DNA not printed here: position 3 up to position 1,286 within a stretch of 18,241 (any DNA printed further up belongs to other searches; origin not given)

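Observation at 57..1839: Tripartite HipB-HipS-HipT-like toxin-antitoxin operon with a split HipA kinase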

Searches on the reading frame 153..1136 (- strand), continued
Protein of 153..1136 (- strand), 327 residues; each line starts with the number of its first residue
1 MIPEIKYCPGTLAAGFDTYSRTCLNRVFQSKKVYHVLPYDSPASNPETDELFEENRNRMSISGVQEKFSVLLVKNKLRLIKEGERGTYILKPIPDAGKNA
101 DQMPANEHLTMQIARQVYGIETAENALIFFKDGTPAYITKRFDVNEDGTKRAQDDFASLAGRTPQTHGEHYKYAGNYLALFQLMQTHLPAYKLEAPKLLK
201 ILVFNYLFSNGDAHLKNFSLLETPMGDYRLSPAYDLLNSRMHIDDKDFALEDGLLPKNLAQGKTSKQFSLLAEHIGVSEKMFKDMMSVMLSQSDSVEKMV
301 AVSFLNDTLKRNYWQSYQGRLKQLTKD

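Call 33: search_solved_structures(query=window:153-1136:-, max_evalue=1e-7, show_alignments=5)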
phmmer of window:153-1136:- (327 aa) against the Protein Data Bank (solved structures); distinct sequences matched with E-value up to 1e-7: 8.
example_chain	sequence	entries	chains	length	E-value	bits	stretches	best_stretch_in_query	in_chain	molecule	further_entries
7vkb_A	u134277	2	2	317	2.2e-30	109.3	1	5-324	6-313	HipA_C domain-containing protein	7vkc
8ezr_B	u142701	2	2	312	3.2e-30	108.7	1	6-324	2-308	HipT(Lp)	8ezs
7wcf_A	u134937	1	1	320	8e-30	107.4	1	5-324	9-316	HipA_C domain-containing protein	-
7ab3_C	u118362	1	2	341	5.1e-10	42.3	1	55-238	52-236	HipA_C domain-containing protein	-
7ab4_C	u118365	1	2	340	5.2e-10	42.3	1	55-238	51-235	HipA_C domain-containing protein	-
7ab5_C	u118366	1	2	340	1.1e-09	41.2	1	55-237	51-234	HipA_C domain-containing protein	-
2wiu_A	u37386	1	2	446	1.8e-08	37.3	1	51-264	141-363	PROTEIN HIPA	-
3tpd_A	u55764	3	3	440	2.6e-08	36.7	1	51-264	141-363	Serine/threonine-protein kinase HipA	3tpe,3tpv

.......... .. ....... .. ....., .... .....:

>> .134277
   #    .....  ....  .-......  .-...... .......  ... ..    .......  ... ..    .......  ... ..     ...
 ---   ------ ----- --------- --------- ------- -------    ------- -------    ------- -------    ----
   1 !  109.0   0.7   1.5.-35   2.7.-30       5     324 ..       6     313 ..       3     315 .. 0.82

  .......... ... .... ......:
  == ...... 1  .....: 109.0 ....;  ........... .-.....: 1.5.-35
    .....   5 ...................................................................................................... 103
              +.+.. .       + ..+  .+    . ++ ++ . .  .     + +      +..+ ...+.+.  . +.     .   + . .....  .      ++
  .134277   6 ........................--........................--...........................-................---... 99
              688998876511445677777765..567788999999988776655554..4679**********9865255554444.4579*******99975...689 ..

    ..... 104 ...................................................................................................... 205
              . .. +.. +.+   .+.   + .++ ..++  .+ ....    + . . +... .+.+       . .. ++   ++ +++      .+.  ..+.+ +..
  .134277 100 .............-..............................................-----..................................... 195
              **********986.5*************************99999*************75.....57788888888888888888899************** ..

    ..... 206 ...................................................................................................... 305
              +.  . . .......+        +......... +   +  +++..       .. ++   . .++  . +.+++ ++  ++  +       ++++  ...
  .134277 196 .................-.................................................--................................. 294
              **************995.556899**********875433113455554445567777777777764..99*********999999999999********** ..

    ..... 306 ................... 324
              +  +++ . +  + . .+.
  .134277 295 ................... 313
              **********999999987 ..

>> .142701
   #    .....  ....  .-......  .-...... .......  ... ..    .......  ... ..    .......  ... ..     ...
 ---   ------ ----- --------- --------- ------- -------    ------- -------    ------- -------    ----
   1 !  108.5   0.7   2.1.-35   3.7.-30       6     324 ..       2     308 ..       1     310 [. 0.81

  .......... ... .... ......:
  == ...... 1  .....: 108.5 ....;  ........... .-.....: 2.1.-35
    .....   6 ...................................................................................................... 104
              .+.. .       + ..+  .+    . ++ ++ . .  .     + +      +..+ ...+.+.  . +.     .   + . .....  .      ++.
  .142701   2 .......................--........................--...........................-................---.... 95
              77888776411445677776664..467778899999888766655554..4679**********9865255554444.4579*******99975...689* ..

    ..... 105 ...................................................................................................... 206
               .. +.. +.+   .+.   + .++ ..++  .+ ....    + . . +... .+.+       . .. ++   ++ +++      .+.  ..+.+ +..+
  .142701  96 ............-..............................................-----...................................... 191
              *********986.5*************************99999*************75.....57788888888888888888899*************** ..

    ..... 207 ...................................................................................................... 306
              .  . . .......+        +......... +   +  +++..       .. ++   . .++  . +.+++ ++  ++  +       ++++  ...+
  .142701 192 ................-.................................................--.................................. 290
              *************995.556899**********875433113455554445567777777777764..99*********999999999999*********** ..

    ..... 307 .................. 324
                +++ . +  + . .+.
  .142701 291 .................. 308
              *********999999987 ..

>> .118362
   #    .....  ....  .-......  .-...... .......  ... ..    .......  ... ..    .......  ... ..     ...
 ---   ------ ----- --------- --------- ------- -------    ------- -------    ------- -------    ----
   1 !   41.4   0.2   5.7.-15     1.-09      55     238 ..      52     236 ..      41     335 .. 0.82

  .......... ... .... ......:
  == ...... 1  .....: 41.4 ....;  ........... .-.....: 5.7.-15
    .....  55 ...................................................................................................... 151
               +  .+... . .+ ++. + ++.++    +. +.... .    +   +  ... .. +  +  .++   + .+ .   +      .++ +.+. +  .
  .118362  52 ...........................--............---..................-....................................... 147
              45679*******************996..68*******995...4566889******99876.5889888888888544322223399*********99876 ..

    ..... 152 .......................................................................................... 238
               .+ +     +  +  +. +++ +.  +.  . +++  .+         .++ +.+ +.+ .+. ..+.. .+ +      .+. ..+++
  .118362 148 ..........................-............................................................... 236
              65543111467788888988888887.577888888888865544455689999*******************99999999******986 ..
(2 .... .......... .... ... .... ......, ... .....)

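Call 45: predict_structure(alignment_id=A1)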
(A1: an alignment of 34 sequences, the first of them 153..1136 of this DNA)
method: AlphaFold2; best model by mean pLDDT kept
length: 327 residues; sequences in the alignment: 34
mean_pLDDT: 41.5   pTM: 0.36
mean pLDDT of the five models: 41.5, 39.8, 39.8, 38.4, 38.1
residues with pLDDT >= 90: 0; 70-90: 19; 50-70: 65; < 50: 243
segments of 3 or more residues with pLDDT < 50: 1-178, 187-195, 210-263
pLDDT, mean of each block of 10 residues (from residue 1): 28 27 43 32 34 33 33 44 36 39 33 34 29 28 31 25 24 42 49 50 59 39 40 33 28 35 51 58 69 69 64 71 67
secondary structure, 60 per line:
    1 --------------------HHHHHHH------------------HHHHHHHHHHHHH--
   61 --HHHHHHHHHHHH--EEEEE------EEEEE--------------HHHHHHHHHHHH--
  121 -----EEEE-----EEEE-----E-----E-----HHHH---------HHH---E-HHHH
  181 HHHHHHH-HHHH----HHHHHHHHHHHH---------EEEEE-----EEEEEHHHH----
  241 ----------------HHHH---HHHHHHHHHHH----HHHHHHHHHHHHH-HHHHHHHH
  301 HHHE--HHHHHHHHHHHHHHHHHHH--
elements in order: H21-27 H46-58 H63-74 E77-81 E88-92 H107-118 E126-129 E135-138 H156-159 H177-187 H189-192 H197-208 E218-222 E228-232 H233-236 H257-260 H264-274 H279-291 H293-303 H307-325

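Call 54: search_protein_representatives(protein=window:153-1136:-)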
Query: 327 residues. Proteins with E-value up to 0.001 (for the whole library): 4121; up to 1e-10: 1118; up to 1e-30: 173. The best 150 are listed.
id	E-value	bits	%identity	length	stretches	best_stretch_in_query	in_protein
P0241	9.8e-134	461.9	64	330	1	3-325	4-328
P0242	5.5e-117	406.9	67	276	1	54-326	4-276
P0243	1.3e-99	349.8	71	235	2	2-157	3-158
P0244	2.0e-95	336.0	52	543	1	3-324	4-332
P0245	1.9e-89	316.4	50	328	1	7-323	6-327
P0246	2.3e-88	312.9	49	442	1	1-325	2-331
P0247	2.7e-88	312.6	50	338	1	4-325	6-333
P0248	5.7e-88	311.6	52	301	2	142-327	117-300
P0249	2.9e-85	302.7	58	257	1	2-246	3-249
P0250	8.4e-80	284.7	45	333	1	8-326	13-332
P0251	8.1e-78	278.2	79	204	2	158-280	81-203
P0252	8.8e-78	278.1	46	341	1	4-325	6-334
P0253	9.4e-77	274.7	47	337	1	2-317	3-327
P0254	1.5e-76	274.1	45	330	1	1-324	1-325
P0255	3.0e-76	273.1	44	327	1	4-324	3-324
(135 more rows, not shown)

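Call 57: find_homologous_proteins(query=L002:6084-7076:-, max_evalue=1e-50)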
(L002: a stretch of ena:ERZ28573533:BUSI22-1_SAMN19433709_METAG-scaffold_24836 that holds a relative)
Query L002:6084-7076:- (330 aa): 8000 proteins with E <= 1e-50 among 8000 candidates; the best 120 are listed.
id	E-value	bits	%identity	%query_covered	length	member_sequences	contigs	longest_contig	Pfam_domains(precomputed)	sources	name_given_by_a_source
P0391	1.5e-199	679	93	100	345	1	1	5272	PF02774.24,PF01118.31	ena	-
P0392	3.2e-195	665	92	100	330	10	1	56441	PF02774.24,PF01118.31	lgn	-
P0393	3.9e-191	652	91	100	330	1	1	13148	PF02774.24,PF01118.31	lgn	-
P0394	5.0e-191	651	91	100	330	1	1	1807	PF02774.24,PF01118.31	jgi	-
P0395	1.9e-190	650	91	100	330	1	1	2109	PF02774.24,PF01118.31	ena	-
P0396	5.5e-190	648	90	100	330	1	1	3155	PF02774.24,PF01118.31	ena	-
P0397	6.7e-190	648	91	100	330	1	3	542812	PF02774.24,PF01118.31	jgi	jgi:aspartate-semialdehyde dehydrogenase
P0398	2.2e-188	643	89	100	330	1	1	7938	PF02774.24,PF01118.31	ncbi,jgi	jgi:aspartate-semialdehyde dehydrogenase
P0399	1.5e-187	640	90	100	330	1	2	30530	PF02774.24,PF01118.31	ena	-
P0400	1.7e-187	640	89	100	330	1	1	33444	PF02774.24,PF01118.31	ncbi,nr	ncbi:MAG: aspartate-semialdehyde dehydrogenase [Cytophagaceae bacterium]|nr:aspartate-semialdehyde d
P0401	2.4e-187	639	89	100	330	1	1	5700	PF02774.24,PF01118.31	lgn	-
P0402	5.3e-187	638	90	100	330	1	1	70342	PF02774.24,PF01118.31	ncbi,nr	ncbi:MAG: asd [Chitinophagaceae bacterium]|nr:asd [Chitinophagaceae bacterium]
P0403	8.0e-187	638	90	100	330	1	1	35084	PF02774.24,PF01118.31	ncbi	-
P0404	8.1e-187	638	90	100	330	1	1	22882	PF02774.24,PF01118.31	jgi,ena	-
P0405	1.1e-186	637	89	100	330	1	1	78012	PF02774.24,PF01118.31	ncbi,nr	ncbi:MAG: asd [Chitinophagaceae bacterium]|nr:asd [Chitinophagaceae bacterium]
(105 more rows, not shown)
